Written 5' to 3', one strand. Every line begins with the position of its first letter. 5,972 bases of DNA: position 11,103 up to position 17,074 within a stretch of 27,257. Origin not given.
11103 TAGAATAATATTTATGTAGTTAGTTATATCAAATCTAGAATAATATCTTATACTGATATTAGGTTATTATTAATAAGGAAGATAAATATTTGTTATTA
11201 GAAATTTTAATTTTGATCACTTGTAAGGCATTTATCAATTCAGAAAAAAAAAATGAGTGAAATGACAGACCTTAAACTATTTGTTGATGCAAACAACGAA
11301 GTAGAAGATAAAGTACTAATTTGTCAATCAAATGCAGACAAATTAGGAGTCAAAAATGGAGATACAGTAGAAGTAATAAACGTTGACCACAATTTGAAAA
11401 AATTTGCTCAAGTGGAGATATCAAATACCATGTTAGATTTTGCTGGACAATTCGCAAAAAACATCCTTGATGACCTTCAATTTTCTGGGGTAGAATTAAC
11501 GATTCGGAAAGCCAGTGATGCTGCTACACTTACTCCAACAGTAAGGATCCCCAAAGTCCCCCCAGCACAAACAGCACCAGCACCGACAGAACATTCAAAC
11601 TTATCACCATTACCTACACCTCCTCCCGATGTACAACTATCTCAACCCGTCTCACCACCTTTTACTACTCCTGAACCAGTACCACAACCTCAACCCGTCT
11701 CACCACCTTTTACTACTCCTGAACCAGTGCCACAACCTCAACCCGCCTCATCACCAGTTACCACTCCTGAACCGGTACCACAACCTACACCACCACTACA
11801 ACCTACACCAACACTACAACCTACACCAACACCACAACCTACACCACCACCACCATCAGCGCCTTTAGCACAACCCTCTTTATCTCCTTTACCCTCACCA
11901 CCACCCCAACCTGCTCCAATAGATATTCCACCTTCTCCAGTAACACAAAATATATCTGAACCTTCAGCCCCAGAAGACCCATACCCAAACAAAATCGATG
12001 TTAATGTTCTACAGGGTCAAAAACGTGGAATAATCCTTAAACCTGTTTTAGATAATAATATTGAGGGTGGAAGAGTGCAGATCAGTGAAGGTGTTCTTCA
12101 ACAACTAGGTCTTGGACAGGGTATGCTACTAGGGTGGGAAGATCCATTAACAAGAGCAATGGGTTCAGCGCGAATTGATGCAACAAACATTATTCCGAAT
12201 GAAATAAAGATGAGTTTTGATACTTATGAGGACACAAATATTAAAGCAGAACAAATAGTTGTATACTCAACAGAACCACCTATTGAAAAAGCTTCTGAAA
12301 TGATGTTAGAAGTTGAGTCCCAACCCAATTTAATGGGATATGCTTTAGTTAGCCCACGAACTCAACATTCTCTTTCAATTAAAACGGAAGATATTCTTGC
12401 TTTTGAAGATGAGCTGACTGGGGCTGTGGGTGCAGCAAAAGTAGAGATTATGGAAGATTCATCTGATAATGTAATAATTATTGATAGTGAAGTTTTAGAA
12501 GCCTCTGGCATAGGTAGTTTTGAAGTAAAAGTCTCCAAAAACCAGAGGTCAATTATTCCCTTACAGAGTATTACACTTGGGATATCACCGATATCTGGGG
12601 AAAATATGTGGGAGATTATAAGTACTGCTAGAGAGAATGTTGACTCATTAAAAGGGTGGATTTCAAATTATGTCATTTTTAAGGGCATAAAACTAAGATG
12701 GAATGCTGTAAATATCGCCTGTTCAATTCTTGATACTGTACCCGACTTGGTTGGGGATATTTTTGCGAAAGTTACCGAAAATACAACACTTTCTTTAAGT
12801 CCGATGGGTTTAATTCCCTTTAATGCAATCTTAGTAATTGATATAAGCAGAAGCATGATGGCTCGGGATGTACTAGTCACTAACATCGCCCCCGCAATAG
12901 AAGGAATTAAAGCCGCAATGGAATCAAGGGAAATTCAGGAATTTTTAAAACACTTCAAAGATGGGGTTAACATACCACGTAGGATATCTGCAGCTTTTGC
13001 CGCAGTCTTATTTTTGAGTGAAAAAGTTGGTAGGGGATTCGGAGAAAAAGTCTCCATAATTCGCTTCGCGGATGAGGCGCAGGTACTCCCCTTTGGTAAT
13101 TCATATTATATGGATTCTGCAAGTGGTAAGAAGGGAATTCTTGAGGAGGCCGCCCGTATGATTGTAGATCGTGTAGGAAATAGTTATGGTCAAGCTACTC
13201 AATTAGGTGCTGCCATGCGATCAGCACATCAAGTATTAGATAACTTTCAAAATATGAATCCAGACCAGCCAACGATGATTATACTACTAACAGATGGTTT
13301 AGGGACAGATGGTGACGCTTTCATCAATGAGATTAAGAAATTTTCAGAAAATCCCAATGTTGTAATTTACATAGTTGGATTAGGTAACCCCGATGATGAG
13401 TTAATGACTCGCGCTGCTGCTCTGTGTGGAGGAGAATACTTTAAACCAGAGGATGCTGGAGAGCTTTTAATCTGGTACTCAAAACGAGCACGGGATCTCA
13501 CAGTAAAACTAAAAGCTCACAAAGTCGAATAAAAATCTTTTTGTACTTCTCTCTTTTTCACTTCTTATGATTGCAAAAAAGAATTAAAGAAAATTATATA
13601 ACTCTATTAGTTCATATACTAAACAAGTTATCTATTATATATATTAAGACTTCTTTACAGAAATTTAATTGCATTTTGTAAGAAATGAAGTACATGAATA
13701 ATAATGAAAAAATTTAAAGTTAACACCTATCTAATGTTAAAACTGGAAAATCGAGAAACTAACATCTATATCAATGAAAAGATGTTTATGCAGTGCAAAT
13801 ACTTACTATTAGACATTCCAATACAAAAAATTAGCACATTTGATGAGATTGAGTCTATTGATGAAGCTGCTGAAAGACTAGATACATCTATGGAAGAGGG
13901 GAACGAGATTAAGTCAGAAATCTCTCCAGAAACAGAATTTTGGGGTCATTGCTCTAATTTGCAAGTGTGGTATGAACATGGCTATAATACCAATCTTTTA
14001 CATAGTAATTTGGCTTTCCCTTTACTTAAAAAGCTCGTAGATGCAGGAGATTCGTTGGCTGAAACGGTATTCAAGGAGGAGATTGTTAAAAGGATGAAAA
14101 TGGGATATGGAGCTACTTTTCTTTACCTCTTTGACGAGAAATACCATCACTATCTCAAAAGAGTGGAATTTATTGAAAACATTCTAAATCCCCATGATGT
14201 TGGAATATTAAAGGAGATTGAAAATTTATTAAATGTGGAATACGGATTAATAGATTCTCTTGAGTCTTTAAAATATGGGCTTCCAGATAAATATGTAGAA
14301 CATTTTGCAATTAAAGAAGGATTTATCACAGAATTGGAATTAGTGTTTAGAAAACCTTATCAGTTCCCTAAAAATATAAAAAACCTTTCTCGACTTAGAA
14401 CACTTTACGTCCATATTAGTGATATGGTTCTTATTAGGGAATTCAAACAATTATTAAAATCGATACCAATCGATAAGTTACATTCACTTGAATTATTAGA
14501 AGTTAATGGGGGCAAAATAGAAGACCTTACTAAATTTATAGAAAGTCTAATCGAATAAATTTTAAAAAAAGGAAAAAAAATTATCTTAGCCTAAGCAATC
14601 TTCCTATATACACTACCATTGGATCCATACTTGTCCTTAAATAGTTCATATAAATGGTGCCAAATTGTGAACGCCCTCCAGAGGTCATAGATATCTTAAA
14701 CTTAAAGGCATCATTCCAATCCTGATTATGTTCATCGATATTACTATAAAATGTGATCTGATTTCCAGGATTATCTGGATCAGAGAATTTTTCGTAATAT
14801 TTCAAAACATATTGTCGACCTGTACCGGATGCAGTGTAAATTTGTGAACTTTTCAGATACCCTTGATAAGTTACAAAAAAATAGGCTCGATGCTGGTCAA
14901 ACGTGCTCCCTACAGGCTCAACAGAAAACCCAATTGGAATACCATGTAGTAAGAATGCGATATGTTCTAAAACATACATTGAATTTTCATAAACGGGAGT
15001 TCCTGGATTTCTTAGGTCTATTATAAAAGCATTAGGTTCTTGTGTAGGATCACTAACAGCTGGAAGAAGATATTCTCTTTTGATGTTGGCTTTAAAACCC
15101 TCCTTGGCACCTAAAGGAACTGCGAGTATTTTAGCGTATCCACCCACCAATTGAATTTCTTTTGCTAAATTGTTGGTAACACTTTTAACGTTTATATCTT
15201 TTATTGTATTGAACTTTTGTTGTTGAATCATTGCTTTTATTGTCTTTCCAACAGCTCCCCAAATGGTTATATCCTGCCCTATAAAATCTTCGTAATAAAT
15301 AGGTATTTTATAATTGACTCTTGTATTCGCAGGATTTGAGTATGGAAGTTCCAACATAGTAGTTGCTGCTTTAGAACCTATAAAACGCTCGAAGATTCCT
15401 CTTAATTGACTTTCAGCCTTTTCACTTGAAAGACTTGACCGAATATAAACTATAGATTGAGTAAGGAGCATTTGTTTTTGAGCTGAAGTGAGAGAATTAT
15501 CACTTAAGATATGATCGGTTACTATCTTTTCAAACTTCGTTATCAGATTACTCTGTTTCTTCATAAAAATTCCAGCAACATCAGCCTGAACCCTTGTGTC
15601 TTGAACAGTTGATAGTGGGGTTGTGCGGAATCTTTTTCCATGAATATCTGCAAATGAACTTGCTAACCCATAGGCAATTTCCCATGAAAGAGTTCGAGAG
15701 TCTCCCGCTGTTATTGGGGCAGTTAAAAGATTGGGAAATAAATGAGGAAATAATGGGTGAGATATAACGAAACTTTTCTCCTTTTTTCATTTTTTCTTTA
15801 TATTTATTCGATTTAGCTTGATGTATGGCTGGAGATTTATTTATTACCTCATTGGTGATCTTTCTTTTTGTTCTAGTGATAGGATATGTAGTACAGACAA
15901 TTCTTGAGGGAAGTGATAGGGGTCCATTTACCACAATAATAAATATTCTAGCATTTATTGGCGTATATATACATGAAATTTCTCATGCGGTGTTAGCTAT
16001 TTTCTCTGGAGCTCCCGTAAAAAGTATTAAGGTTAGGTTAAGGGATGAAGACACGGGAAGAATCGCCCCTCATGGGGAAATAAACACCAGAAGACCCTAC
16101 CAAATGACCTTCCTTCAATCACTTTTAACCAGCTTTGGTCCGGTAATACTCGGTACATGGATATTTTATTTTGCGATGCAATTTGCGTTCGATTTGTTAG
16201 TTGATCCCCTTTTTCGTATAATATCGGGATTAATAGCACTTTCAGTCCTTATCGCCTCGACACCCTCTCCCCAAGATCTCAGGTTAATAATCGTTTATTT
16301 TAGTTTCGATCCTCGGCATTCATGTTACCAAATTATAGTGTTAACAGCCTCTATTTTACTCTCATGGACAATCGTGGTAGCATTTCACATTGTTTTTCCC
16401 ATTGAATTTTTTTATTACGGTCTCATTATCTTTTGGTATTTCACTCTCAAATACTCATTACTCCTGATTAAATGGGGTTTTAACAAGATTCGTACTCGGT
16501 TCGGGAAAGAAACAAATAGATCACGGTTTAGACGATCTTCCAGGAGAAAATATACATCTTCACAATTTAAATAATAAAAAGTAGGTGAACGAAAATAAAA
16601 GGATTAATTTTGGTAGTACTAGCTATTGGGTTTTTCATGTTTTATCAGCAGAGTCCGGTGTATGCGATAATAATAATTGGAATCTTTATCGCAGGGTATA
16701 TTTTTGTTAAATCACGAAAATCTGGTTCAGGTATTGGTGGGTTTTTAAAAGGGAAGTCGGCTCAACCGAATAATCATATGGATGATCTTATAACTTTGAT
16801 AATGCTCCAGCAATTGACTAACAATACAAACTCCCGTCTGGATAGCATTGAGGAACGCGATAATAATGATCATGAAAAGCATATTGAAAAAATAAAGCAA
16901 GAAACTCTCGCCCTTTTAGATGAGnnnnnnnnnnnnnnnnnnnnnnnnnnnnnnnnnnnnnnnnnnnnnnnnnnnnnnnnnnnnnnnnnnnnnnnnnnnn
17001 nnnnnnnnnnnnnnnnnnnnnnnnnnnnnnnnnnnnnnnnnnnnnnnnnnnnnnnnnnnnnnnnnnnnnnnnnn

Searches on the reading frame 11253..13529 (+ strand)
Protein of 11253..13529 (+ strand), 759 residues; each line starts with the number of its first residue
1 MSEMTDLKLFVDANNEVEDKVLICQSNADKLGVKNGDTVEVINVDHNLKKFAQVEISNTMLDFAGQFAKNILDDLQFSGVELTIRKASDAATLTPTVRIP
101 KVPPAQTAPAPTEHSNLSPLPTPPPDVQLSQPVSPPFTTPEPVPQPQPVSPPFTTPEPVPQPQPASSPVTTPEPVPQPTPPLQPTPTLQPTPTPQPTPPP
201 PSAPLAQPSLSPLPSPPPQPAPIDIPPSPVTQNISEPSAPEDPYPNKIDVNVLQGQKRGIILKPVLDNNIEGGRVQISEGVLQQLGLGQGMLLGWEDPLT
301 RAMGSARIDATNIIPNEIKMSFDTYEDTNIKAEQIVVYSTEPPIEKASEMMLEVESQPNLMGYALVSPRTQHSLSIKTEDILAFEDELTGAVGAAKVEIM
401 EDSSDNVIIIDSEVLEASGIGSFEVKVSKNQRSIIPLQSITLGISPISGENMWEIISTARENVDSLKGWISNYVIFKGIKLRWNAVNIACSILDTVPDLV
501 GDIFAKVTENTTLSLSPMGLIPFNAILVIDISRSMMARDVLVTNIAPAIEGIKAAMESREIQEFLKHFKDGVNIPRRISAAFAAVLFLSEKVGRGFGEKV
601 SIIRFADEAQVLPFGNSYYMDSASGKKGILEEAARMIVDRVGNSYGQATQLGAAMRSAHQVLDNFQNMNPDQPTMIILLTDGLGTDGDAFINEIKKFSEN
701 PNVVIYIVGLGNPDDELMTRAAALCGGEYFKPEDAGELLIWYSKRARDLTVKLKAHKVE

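Call 7: search_protein_families(library=pfam, proteins=[window:11253-13529:+], max_evalue=0.1)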
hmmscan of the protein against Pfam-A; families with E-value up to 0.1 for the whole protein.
window:11253-13529:+ (759 aa): 6 families
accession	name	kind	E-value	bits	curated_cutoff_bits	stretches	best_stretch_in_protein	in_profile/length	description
PF13519.12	VWA_2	-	3.4e-09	37.7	27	1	526-682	2-106/107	von Willebrand factor type A domain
PF00092.34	VWA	-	6.8e-08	33.4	23.8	1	599-735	39-165/174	von Willebrand factor type A domain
PF02359.24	CDC48_N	-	0.0019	18.8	35.1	0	18-45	14-40/85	Cell division protein 48 (CDC48), N-terminal domain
PF07002.22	Copine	-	0.0076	16.2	27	1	595-719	37-154/218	Copine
PF01568.27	Molydop_binding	-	0.0096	16.4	26.8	1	14-43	24-54/110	Molydopterin dinucleotide binding domain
PF10138.15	vWA-TerF-like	-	0.016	15.8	29.4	1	654-720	86-151/200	vWA found in TerF C terminus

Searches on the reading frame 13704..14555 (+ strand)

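Call 7: search_protein_families(library=pfam, proteins=[window:13704-14555:+], max_evalue=0.1)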
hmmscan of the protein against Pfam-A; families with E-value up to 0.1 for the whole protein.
window:13704-14555:+ (284 aa): 2 families
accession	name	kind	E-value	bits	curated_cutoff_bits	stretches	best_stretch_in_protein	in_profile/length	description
PF12078.13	DUF3557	-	0.041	14.3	26.2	0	212-252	95-135/154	Domain of unknown function (DUF3557)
PF23598.1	LRR_14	-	0.064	12.4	40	0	211-272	119-179/353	Leucine-rich repeat region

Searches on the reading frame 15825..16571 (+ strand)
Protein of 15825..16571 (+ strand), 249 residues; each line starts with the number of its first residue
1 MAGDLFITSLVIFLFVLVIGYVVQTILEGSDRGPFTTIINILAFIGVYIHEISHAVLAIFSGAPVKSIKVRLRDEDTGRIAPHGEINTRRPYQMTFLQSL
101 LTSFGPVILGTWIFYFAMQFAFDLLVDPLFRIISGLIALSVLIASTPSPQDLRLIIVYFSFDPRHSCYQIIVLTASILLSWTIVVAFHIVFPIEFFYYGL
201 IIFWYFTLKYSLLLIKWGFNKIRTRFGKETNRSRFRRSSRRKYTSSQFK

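Call 7: search_protein_families(library=pfam, proteins=[window:15825-16571:+], max_evalue=0.1)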
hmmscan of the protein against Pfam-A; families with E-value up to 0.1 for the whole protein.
window:15825-16571:+ (249 aa): 2 families
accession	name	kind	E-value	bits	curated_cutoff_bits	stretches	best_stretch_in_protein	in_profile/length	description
PF13398.12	Peptidase_M50B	-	0.00048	20.3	26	1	37-72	15-50/201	Peptidase M50B-like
PF02163.28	Peptidase_M50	-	0.074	12.8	27.2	0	44-70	7-33/221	Peptidase family M50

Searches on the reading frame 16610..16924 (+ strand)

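Call 7: search_protein_families(library=pfam, proteins=[window:16610-16924:+], max_evalue=0.1)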
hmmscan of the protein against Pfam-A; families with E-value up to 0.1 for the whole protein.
window:16610-16924:+ (105 aa): 1 family
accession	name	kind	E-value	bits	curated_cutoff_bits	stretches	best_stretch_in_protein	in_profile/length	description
PF14147.11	Spore_YhaL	-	0.081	13.1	27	1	17-37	5-24/52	Sporulation protein YhaL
